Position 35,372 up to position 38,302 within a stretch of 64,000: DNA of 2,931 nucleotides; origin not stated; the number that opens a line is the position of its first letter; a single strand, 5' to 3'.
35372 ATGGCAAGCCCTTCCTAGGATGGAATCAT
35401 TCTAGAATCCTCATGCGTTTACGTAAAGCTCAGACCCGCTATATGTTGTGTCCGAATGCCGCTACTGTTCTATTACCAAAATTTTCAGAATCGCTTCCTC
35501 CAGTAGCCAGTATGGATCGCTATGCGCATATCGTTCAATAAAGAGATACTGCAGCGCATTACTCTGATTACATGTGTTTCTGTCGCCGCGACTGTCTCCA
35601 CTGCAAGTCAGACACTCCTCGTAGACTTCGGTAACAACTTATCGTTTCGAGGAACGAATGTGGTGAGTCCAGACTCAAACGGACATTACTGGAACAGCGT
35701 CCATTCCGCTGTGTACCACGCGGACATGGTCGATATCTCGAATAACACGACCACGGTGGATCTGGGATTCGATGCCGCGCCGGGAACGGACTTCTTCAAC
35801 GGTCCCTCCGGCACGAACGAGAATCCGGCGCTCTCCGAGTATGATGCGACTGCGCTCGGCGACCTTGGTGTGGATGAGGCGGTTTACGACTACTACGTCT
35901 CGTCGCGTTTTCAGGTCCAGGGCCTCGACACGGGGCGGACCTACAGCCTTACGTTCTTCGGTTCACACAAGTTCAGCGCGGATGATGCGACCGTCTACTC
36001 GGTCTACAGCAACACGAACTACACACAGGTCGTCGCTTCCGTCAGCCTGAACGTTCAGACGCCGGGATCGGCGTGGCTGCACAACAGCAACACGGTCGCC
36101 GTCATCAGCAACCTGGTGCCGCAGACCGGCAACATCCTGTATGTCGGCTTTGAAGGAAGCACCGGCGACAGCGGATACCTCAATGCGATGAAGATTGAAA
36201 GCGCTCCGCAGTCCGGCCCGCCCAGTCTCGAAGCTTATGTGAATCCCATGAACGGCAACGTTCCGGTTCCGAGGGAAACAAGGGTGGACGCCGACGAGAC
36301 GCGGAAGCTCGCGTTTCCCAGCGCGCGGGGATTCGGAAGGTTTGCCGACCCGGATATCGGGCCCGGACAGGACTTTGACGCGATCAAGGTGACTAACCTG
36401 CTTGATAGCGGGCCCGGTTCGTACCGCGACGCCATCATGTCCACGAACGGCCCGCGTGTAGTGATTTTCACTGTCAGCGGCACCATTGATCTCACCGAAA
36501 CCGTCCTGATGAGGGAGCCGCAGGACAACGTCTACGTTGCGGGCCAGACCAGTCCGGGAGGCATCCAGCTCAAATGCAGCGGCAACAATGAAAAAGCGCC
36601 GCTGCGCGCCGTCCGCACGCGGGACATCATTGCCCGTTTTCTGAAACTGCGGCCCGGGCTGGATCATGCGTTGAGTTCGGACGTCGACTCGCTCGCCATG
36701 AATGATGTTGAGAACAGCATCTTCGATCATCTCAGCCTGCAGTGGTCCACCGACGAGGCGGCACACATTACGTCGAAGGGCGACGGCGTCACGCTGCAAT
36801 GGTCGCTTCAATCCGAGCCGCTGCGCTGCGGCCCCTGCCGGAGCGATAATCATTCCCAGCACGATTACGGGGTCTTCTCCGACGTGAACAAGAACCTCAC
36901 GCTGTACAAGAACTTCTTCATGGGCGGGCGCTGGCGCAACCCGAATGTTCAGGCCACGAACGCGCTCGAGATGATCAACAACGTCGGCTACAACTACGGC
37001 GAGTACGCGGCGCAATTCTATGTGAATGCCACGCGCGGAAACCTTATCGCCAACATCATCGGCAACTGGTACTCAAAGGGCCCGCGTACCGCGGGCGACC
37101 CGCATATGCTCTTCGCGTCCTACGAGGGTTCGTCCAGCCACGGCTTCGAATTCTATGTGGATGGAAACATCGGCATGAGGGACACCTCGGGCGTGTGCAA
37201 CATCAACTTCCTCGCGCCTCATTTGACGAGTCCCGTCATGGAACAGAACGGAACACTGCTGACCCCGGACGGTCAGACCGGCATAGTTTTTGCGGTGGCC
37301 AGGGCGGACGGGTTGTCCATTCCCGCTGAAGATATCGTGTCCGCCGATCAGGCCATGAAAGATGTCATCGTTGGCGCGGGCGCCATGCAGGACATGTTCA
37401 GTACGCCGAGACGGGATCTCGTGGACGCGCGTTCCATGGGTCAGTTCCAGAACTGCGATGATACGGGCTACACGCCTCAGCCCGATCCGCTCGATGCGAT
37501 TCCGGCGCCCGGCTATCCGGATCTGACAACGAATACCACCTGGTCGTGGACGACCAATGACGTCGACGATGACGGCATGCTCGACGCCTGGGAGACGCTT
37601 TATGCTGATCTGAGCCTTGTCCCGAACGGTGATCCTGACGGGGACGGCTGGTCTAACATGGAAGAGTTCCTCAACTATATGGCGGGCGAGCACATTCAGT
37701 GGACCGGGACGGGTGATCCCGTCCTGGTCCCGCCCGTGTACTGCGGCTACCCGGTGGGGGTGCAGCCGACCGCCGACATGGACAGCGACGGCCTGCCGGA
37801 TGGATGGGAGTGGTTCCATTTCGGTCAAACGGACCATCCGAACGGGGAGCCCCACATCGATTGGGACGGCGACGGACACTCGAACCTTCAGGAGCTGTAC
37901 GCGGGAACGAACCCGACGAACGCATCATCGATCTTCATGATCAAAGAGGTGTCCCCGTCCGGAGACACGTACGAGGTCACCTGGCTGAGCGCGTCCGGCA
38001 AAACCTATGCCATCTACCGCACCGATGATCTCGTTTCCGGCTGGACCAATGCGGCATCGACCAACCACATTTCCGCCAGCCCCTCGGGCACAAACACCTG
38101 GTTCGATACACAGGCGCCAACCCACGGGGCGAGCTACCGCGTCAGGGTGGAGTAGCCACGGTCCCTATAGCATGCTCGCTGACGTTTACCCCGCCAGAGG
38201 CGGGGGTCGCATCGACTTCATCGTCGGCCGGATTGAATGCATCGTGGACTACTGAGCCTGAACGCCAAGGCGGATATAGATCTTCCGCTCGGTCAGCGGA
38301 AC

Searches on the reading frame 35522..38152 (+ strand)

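Call 10: search_protein_families(library=pfam, proteins=[window:35522-38152:+], max_evalue=0.001)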
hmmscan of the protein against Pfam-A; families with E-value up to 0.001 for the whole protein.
window:35522-38152:+ (877 aa): 0 families

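Call 18: search_protein_families(library=ncbifam, proteins=[window:35522-38152:+], max_evalue=0.1)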
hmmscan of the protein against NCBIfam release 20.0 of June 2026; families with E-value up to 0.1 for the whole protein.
window:35522-38152:+ (877 aa): 4 families
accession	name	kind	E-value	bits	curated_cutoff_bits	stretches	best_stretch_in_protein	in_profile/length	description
NF041900.1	pec_ly_PelZ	equivalog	4.4e-16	58.7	840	1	264-495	27-256/422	pectate lyase PelZ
NF042425.1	Amuc_1099_fam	equivalog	1.2e-06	28.4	50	2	777-803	126-152/321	Amuc_1099 family pilus-like system protein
NF047639.1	throspo3_MtsD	equivalog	0.0019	16.4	800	1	679-808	415-537/651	cell-cell cohesion protein MtsD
NF041762.1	diheme_GEGP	equivalog_domain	0.048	12.8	300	0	779-803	95-119/359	GEGP motif-containing diheme protein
